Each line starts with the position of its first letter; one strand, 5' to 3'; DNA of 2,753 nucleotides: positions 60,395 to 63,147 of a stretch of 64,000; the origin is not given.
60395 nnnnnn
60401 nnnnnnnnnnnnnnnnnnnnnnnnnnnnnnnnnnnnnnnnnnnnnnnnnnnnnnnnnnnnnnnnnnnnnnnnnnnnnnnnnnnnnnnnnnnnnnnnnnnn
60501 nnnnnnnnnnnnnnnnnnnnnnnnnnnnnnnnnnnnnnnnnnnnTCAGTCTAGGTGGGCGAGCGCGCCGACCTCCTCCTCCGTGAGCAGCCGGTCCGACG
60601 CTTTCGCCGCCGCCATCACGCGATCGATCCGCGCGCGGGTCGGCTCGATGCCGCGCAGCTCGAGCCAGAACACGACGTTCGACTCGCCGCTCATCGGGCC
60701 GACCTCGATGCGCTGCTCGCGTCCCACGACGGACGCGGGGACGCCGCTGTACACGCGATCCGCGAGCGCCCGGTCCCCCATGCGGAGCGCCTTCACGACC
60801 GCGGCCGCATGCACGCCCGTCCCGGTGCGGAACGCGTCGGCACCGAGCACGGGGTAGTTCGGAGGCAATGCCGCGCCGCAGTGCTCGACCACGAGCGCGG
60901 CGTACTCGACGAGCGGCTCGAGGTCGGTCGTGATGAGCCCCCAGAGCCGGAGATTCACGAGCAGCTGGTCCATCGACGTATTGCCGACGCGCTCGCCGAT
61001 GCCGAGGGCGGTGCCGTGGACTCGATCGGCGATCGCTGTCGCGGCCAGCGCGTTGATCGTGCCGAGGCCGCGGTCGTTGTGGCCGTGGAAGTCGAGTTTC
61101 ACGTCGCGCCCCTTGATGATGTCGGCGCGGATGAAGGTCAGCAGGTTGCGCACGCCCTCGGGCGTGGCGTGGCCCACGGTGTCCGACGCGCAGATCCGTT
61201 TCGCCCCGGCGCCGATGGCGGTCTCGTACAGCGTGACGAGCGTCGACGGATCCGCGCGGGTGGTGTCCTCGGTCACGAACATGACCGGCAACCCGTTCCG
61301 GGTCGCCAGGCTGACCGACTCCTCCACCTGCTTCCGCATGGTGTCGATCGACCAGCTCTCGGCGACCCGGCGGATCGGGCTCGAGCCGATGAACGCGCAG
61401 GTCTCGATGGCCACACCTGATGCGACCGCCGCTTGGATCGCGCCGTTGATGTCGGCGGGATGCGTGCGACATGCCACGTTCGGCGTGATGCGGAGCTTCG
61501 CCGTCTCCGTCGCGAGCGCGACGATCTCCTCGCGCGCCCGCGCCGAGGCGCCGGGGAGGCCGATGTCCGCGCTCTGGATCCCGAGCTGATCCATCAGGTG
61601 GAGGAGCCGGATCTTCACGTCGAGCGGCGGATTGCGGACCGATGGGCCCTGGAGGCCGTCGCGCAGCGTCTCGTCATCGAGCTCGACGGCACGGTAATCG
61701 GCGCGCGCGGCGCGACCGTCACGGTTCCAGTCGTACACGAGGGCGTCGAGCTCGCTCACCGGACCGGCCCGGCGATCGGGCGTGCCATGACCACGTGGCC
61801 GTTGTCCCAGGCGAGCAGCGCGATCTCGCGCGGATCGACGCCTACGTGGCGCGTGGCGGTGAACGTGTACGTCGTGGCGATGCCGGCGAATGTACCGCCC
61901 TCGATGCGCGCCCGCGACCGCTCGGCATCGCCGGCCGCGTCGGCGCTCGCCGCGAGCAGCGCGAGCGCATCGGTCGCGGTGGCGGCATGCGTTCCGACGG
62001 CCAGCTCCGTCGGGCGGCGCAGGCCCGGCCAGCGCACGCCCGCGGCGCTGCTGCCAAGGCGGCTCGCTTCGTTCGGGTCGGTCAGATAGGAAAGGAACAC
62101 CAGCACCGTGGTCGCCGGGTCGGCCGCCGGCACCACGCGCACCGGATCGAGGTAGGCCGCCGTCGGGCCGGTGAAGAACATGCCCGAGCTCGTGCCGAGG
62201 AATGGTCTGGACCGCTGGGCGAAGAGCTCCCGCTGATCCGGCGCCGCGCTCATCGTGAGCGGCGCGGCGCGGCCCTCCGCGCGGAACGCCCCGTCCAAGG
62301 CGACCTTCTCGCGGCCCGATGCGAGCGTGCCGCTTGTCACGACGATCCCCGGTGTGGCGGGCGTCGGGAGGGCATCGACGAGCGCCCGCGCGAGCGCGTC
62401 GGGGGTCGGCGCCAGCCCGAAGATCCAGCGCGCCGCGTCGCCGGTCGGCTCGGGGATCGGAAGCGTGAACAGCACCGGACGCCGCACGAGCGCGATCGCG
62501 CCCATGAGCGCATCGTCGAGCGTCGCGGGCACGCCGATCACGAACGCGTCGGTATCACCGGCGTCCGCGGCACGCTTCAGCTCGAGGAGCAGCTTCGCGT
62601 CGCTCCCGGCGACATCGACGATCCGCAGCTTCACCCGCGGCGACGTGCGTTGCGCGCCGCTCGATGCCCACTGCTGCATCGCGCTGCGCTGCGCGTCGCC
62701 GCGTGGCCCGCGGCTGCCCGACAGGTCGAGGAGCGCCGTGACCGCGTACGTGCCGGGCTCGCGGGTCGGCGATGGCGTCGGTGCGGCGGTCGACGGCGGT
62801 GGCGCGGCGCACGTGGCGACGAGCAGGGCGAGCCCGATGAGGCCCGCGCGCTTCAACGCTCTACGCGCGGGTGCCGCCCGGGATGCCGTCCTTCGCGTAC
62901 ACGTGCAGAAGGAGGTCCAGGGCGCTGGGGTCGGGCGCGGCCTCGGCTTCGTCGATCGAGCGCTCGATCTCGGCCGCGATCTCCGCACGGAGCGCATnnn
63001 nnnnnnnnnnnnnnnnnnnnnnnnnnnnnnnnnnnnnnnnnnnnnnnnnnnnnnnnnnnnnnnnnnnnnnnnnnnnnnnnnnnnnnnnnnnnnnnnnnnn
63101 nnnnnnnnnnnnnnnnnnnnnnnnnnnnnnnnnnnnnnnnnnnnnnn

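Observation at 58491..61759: Second alkylmalate-type module: LeuA/HMGL-like synthase plus a fused LeuD-LeuC hydro-lyase, adjacent to the BCAA cluster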

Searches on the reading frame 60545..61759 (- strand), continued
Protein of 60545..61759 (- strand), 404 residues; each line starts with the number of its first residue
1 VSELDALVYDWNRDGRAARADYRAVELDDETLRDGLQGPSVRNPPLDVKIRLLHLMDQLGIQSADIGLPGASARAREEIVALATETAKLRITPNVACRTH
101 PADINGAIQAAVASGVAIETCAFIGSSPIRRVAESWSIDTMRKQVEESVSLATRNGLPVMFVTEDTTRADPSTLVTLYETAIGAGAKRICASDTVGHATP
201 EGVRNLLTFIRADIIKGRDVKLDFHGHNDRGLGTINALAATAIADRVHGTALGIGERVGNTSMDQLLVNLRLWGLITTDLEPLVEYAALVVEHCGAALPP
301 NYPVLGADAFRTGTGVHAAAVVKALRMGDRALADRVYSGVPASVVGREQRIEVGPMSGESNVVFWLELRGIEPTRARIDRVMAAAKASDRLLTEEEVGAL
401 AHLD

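Call 26: search_solved_structures(query=window:60545-61759:-, max_evalue=1e-14, show_alignments=5)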
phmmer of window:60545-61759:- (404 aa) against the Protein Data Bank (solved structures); distinct sequences matched with E-value up to 1e-14: 10.
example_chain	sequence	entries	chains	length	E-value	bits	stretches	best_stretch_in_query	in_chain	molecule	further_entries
6ktq_A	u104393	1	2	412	1.6e-37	132.7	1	25-391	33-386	Homocitrate synthase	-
3ewb_X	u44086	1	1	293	1.5e-26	96.6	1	24-271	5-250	2-isopropylmalate synthase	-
3a9i_A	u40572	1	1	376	4.1e-26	95.1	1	26-321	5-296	Homocitrate synthase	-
2ztj_A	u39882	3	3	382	4.3e-26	95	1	26-321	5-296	Homocitrate synthase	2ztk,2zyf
3rmj_A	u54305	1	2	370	4.7e-26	94.9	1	25-326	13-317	2-isopropylmalate synthase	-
6e1j_A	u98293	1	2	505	8.5e-25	90.8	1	20-382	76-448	2-isopropylmalate synthase, A genome specific 1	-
3ivs_A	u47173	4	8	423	1.3e-23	86.9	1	29-322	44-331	Homocitrate synthase, mitochondrial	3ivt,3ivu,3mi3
3eeg_A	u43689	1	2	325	8.6e-22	80.9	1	27-323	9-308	2-isopropylmalate synthase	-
4ov4_A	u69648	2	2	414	5.2e-20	75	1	21-400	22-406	2-isopropylmalate synthase | isopropylmalate synthase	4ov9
3ble_A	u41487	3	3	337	1.6e-15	60.3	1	25-323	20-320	Citramalate synthase from Leptospira interrogans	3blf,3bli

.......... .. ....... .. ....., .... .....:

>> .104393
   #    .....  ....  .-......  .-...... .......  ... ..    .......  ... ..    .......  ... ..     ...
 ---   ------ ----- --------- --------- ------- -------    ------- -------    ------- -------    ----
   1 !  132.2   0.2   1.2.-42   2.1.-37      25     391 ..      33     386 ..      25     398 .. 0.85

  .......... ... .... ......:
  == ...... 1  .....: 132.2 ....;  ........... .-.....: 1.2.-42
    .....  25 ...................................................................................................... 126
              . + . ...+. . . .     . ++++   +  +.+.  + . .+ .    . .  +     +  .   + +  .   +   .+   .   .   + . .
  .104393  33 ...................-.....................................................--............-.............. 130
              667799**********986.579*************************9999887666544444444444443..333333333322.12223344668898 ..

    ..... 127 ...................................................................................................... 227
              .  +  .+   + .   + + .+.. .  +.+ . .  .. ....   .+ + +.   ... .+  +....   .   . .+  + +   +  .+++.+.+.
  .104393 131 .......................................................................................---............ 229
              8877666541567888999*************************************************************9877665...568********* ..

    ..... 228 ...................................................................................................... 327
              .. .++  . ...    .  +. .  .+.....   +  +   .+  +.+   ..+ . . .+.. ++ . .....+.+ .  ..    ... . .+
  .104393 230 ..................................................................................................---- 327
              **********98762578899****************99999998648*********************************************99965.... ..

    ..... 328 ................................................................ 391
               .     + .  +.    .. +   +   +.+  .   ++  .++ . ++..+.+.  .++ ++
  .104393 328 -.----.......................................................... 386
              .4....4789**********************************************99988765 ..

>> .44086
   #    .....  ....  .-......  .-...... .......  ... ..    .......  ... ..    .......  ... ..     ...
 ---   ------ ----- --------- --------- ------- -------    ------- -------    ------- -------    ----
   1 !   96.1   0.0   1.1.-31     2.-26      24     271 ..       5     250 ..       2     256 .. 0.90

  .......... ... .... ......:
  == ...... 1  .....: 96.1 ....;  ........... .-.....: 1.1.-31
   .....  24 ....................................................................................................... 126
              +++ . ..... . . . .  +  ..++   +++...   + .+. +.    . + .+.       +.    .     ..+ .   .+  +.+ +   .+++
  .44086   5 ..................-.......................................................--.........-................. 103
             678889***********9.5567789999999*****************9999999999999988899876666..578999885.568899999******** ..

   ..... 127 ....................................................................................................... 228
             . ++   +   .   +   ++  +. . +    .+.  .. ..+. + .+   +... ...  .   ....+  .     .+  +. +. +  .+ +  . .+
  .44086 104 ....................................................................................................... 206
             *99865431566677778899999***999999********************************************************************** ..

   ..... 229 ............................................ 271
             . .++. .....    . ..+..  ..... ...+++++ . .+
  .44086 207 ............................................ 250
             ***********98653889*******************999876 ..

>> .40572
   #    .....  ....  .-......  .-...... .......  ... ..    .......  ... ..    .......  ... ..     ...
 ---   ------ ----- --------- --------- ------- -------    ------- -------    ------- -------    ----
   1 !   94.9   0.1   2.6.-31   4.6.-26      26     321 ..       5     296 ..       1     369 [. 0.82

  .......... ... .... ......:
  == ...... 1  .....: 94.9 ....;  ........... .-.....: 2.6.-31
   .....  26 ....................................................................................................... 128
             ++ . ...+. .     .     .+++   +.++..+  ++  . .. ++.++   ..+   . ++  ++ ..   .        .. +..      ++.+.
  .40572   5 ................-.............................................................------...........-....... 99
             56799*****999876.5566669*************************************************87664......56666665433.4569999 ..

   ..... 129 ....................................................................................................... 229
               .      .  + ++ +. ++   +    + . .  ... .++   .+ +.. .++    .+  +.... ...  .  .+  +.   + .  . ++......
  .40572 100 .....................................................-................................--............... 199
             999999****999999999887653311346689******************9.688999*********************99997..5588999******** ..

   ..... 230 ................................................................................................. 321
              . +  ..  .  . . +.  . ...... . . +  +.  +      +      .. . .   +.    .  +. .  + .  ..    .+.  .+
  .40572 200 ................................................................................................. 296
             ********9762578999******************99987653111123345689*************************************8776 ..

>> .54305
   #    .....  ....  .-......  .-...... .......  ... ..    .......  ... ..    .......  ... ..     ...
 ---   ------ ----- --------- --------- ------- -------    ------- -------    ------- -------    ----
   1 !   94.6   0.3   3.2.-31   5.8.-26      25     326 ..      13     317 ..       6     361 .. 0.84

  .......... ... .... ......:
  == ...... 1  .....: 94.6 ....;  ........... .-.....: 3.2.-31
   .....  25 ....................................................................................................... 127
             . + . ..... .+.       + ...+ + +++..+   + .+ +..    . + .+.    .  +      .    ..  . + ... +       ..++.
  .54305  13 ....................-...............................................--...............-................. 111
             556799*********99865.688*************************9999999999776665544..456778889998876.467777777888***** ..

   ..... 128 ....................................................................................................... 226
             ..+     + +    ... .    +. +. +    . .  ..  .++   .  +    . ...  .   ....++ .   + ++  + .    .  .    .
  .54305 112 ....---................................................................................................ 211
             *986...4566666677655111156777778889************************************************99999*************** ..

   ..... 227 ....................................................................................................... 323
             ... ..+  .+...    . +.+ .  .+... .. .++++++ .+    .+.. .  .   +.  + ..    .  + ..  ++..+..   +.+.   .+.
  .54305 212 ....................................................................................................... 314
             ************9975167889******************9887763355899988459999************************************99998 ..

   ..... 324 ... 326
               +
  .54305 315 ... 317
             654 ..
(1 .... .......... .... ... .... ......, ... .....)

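Call 59: find_encoding_contigs(protein=P0234, flank=6000, max_places=2)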
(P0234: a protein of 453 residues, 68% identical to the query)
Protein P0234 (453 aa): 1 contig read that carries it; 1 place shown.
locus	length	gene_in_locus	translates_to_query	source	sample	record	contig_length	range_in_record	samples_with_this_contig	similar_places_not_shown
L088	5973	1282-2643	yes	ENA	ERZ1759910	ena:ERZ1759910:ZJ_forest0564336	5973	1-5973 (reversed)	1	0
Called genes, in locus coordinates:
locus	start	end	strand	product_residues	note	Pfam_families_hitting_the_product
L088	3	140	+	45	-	?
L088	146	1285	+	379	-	PF13458:Peripla_BP_6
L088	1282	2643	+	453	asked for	PF00682:HMGL-like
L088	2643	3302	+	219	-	PF00753:Lactamase_B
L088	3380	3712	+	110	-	PF13473:Cupredoxin_1 (weak), PF00127:Copper-bind (weak)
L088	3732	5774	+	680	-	PF00330:Aconitase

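Call 88: search_protein_families(library=pfam, proteins=[L088:146-1285:+], max_evalue=10)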
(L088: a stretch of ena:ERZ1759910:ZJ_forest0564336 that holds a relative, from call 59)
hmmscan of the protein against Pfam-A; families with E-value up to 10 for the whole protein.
L088:146-1285:+ (379 aa): 1 family
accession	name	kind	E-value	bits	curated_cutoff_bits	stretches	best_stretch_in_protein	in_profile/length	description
PF13458.12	Peripla_BP_6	-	2.8e-15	57.3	31.7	1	35-351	4-328/343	Periplasmic binding protein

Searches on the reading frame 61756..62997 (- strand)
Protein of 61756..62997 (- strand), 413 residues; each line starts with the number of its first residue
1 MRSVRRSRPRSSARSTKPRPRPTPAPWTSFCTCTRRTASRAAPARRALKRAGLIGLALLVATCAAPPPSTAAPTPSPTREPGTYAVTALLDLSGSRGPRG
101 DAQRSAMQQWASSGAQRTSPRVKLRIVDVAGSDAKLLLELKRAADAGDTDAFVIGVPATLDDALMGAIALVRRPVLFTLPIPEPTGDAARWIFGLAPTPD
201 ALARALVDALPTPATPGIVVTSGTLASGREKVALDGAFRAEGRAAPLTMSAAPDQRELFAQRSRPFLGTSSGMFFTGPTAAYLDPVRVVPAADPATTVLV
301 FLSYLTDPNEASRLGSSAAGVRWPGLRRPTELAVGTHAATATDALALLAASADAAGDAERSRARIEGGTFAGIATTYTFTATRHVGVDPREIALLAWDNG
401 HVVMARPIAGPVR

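Call 6: search_protein_families(library=pfam, proteins=[window:61756-62997:-], max_evalue=0.01)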
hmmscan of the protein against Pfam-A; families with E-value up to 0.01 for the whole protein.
window:61756-62997:- (413 aa): 0 families

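Call 7: search_protein_families(library=ncbifam, proteins=[window:61756-62997:-], max_evalue=0.01)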
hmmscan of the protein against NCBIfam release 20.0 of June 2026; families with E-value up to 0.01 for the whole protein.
window:61756-62997:- (413 aa): 0 families

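Call 88: search_protein_families(library=pfam, proteins=[window:61756-62856:-], max_evalue=10)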
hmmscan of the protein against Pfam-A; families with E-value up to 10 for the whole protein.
window:61756-62856:- (366 aa): 1 family
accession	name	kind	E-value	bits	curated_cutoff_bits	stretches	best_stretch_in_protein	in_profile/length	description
PF24019.1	DUF7332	-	0.062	13.2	27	1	246-274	52-80/150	Family of unknown function (DUF7332)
